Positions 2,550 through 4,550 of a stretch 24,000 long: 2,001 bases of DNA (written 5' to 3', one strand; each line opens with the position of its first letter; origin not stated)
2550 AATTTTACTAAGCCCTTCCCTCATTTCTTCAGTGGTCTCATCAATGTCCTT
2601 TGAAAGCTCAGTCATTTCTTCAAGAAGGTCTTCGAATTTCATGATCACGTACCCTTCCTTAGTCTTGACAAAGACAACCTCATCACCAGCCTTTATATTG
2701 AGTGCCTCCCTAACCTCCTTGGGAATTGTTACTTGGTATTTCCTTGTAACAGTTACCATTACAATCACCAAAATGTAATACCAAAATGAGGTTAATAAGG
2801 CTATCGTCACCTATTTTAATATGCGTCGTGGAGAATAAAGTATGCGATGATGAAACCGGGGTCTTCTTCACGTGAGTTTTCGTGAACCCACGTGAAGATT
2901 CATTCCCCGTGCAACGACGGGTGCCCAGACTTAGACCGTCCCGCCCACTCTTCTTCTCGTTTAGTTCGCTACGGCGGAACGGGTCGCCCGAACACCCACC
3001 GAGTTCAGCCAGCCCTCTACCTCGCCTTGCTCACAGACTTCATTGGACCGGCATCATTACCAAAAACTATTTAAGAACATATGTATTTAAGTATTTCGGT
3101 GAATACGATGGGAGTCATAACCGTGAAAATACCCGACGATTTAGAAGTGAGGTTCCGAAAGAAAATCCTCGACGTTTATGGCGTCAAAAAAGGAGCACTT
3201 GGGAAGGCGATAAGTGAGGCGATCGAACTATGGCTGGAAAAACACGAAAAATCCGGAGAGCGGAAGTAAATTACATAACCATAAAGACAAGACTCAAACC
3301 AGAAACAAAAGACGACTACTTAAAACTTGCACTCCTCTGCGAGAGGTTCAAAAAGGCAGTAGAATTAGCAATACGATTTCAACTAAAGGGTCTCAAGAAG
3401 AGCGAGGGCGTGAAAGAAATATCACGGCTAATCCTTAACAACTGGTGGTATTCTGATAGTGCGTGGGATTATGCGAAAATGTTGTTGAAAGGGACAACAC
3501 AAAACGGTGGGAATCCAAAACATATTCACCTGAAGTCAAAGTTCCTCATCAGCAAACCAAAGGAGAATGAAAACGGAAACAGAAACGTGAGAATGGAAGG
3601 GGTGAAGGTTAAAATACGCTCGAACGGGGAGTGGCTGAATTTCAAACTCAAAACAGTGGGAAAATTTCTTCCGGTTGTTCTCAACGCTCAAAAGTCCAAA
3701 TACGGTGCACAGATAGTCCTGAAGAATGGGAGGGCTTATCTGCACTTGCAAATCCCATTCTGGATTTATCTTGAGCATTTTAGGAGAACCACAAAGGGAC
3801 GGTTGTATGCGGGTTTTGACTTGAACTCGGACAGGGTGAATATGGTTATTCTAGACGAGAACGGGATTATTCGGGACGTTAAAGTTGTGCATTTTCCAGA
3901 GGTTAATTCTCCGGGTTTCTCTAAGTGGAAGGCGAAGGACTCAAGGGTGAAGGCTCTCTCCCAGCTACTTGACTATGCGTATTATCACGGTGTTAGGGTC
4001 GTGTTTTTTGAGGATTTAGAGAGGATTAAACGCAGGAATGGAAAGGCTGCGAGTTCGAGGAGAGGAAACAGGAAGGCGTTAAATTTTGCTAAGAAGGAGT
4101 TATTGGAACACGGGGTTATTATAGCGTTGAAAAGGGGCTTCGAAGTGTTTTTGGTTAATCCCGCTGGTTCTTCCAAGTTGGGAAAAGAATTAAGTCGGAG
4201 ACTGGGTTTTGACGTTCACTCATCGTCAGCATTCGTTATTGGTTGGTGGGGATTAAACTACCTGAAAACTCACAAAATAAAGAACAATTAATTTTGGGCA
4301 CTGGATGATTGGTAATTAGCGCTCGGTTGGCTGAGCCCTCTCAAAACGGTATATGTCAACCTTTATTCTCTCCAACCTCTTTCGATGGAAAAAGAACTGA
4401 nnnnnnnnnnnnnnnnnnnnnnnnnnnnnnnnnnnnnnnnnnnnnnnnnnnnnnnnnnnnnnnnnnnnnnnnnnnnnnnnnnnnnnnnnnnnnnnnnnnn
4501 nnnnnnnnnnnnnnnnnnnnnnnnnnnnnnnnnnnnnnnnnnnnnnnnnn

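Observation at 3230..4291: Compact TnpB-like RuvC protein with intact D-E-D triad but no zinc ribbon, no TnpA and no space for a 3' omega RNA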

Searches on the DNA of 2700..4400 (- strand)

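Call 9: search_rna_families(source=window, start=2700, end=4400, threshold=evalue, max_evalue=10)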
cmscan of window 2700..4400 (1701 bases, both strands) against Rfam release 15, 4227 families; matches with E-value up to 10: 3.
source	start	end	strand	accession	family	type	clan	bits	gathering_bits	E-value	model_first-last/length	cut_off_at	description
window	2727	2781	+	RF02366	Yfr19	Gene; sRNA;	-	21.8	70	2.8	1-82/82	no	Cyanobacterial functional RNA 19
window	2843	2871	+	RF01140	sR20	Gene; snRNA; snoRNA; CD-box;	-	15.1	44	6.1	1-56/56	no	Small nucleolar RNA sR20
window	4305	4334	+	RF01135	sR24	Gene; snRNA; snoRNA; CD-box;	-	14.6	36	4.9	24-53/55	no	Small nucleolar RNA sR24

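Call 30: build_rna_model(alignment_id=A3)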
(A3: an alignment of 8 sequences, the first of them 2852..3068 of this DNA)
Model R1 built from alignment A3 (8 sequences, 253 columns); structure: RNAalifold consensus.
model positions 184; base pairs 49; branch points 2; effective number of sequences 1.23; information 0.59 bits per position. Calibrated on 0.2 Mb of random sequence (short: E-values are rough).
structure used (alignment columns):
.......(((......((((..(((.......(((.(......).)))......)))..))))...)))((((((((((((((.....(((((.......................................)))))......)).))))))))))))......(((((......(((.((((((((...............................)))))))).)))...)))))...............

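Call 31: search_with_rna_model(model_id=R1, sources=[window, L001, L002, L003, L004, L005, L006, L007, L008, L009, L010, L011, L012, L013, L014, L015, L016, L017, L018, L019, L020, L021, L022, L023, L024, L025, L026, L027, L028, L029, L030, L031, L032, L033, L034, L035, L036, L037, L038, L039, L040, L041, L042, L043, L044, L045, L046, L047, L048, L049, L050, L051, L052, L053, L054, L055, L056, L057, L058, L059, L060, L061, L062, L063, L064, L065, L066, L067, L068, L069, L070, L071, L072, L073, L074, L075, L076, L077, L078, L079, L080], max_evalue=1, make_alignment=true)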
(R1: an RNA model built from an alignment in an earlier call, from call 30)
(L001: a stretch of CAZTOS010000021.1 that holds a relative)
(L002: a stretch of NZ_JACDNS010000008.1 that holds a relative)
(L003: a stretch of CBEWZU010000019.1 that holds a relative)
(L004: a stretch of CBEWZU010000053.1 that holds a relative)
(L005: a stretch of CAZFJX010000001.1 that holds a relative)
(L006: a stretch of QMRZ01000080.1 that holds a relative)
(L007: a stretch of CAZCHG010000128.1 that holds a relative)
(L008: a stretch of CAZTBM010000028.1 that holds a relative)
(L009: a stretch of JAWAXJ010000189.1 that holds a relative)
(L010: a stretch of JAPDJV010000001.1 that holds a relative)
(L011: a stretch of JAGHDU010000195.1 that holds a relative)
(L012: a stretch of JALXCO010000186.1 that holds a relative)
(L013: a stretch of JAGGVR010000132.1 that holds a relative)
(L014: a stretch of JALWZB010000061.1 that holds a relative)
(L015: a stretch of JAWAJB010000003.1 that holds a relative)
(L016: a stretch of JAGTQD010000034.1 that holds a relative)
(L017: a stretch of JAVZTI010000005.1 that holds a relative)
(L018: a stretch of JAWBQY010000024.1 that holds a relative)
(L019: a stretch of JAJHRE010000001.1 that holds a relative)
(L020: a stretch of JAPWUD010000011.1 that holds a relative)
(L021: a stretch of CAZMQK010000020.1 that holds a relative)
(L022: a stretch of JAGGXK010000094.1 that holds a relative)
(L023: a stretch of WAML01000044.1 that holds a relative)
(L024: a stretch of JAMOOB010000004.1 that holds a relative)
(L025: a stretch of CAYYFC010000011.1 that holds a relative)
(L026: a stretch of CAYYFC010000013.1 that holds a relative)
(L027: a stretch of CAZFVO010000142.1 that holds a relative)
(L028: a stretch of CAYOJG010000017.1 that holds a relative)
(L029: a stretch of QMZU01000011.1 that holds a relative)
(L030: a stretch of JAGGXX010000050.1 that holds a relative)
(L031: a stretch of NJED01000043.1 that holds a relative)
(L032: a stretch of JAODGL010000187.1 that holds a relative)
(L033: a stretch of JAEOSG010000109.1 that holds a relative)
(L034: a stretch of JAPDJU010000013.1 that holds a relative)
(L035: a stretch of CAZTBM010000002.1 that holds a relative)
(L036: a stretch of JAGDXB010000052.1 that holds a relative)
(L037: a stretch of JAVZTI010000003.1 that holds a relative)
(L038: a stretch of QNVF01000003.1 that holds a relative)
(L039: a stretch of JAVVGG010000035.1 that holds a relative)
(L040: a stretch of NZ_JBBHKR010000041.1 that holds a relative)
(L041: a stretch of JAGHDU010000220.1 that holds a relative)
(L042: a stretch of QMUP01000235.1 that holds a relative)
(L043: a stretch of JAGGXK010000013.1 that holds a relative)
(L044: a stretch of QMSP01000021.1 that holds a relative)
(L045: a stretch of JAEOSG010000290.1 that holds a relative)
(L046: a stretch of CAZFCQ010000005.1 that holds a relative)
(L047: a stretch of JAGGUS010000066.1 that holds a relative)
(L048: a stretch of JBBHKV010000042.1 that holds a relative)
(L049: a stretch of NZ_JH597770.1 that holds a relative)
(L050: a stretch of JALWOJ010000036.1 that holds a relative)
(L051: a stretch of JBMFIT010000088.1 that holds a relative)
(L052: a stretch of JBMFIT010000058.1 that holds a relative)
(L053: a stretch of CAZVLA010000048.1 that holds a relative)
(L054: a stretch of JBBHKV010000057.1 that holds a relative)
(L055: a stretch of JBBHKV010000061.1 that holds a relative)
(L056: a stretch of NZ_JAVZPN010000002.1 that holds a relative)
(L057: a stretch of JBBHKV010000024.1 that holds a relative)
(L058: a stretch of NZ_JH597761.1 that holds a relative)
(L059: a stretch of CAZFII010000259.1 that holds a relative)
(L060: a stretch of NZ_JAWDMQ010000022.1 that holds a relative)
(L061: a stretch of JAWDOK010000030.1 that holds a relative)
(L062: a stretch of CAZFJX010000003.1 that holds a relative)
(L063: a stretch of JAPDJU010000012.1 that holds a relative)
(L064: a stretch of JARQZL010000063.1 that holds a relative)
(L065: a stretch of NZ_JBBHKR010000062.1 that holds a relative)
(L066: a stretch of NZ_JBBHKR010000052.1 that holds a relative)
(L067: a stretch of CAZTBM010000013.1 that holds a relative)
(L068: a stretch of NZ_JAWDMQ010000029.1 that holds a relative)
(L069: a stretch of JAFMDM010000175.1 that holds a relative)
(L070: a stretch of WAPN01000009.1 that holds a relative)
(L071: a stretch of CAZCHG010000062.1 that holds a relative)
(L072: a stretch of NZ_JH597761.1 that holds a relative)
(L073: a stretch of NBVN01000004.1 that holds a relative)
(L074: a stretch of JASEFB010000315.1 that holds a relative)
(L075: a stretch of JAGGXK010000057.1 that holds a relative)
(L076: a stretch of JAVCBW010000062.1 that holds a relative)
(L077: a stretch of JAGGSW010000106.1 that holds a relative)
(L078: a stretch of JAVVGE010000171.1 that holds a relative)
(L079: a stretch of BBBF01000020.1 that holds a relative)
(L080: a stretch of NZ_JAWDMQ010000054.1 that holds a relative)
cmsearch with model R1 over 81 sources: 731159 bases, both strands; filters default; matches with E-value up to 1: 46.
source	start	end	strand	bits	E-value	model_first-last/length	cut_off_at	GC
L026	5639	5831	-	193.2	1e-49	1-184/184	no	0.44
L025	3070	3254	-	192.5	1.6e-49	1-184/184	no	0.48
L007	1289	1490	-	185.5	1.3e-47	1-184/184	no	0.47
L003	49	226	-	171.9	5.9e-44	1-184/184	no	0.51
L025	1540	1729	+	168.2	5.9e-43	1-184/184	no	0.47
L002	5621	5836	-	167.7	8.1e-43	1-184/184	no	0.53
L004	5646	5826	-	164.6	5.4e-42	1-184/184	no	0.54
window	2852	3065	-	160.4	7.5e-41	1-184/184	no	0.57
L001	5623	5836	-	158.2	2.9e-40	1-184/184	no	0.58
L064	4450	4690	-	68.2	5.2e-16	1-184/184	no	0.62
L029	5559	5760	-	47.1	2.6e-10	1-184/184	no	0.58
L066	5560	5751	-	46.6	3.5e-10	1-184/184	no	0.53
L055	5561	5751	-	44.7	1.2e-09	1-184/184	no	0.53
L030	5617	5794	-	43.5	2.5e-09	1-184/184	no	0.49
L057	5563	5754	-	40.5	1.6e-08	1-184/184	no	0.54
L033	190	375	-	40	2.2e-08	1-184/184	no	0.44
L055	10198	10390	-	39.2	3.5e-08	1-184/184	no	0.51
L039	907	1084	-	37.8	8.2e-08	1-184/184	no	0.52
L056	5526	5712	-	34.9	5e-07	1-184/184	no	0.59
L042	69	239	-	34.8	5.5e-07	1-184/184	no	0.48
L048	5546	5729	-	34.2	8e-07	1-184/184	no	0.52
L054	2091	2276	-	33.1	1.5e-06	1-184/184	no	0.52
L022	472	654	-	31.4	4.6e-06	1-184/184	no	0.52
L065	5562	5752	-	31.1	5.3e-06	1-184/184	no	0.49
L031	4183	4368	-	31.1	5.3e-06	1-184/184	no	0.46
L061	4912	5102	-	30.4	8.1e-06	1-184/184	no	0.48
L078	30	207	-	30.2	9.4e-06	1-184/184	no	0.53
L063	5667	5825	-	29.4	1.5e-05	1-184/184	no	0.52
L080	5534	5731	-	28.7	2.4e-05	1-184/184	no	0.47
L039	2867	3044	-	27.2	5.9e-05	1-184/184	no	0.52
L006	4327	4523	-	24.6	0.00031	1-184/184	no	0.58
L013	1510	1714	-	23.2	0.00072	1-184/184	no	0.46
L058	5551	5756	-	19.5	0.0072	1-184/184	no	0.5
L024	3035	3227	-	19.4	0.0079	1-184/184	no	0.57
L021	4233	4353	-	18.5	0.013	1-184/184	no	0.55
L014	5726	5756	-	17.6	0.024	21-51/184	no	0.58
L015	5732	5764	-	17.4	0.026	20-52/184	no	0.61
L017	5733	5763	-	17.4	0.026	21-51/184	no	0.61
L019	5730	5762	-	17.4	0.026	20-52/184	no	0.55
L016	5734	5762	-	16.9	0.036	22-50/184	no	0.59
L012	4498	4689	-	15.5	0.085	1-184/184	no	0.57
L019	4876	4906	+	14.4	0.17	21-51/184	no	0.58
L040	5639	5757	-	14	0.22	1-184/184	no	0.54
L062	5558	5747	-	12.8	0.46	1-184/184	no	0.51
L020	5733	5763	-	12.7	0.48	21-51/184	no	0.58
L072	5699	5743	-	12.7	0.49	14-59/184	no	0.53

Alignment A4: 46 matches aligned to the model, 396 columns, each read 5' to 3' on its own strand. Consensus structure (alignment columns), stored with it:
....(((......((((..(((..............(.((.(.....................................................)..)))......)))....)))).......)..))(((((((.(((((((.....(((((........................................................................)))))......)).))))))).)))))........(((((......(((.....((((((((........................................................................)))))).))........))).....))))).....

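Call 90: search_with_rna_model(model_id=R1, sources=[L005, L008, L009, L010, L023, L028, L034], filters=off, max_evalue=1)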
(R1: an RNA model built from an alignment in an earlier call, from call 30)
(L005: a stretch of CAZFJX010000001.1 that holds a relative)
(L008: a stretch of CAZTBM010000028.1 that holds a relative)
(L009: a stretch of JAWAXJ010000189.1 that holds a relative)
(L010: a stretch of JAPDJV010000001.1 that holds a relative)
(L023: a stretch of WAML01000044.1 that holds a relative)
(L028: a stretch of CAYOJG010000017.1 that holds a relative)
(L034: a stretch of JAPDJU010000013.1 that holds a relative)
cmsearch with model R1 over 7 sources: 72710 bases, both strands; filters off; matches with E-value up to 1: 11.
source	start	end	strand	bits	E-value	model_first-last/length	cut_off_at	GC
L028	5673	5825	-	34.3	7.2e-08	1-184/184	no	0.48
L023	5565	5727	-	28.9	2.1e-06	1-184/184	no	0.58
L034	5633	5817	-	16.6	0.0042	1-184/184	no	0.44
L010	5623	5815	-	14.7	0.014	1-184/184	no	0.58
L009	397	607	-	12.8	0.045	1-184/184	no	0.54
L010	4472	4544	+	12.2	0.065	1-184/184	no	0.36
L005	12410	12529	-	8.9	0.51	1-184/184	no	0.41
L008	3211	3329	+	8.9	0.51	1-184/184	no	0.46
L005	5618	5770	-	8.8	0.55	1-184/184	no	0.56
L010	10832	10935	+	8.3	0.75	1-184/184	no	0.48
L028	8317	8427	-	8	0.88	1-184/184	no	0.45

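Call 91: search_with_rna_model(model_id=R1, sources=[L081, L083, L084, L086, L087, L088, L089, L090, L091, L092, L093, L094], max_evalue=0.01)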
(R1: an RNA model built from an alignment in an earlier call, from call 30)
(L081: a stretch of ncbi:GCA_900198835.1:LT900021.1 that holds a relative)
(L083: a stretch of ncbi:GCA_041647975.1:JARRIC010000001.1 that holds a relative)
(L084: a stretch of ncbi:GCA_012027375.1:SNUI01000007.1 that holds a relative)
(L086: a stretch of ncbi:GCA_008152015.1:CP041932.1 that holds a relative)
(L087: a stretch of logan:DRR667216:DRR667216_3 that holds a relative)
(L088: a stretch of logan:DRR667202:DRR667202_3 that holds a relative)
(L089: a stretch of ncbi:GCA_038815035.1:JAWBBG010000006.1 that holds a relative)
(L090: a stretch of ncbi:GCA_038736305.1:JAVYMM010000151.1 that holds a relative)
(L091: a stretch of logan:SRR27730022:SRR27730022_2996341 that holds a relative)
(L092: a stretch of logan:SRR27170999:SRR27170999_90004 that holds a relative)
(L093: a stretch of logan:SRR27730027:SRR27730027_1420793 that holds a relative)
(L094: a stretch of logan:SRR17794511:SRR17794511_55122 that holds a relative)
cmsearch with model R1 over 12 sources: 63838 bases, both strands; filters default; matches with E-value up to 0.01: 10.
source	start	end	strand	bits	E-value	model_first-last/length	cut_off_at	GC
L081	4585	4800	-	157.7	3.4e-41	1-184/184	no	0.6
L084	2622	2836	-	153.3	5.1e-40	1-184/184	no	0.59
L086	2587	2800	-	147.5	2e-38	1-184/184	no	0.59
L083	4597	4810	-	147.1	2.5e-38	1-184/184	no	0.6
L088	2587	2800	-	144.2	1.5e-37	1-184/184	no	0.56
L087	2239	2451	-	116.4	4.6e-30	1-184/184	no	0.61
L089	2128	2306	-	35.6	2.8e-08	1-184/184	no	0.53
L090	1382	1560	-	35.6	2.8e-08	1-184/184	no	0.53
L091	86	264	-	32.3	2.2e-07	1-184/184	no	0.52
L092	1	176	-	30.3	7.6e-07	1-184/184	no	0.53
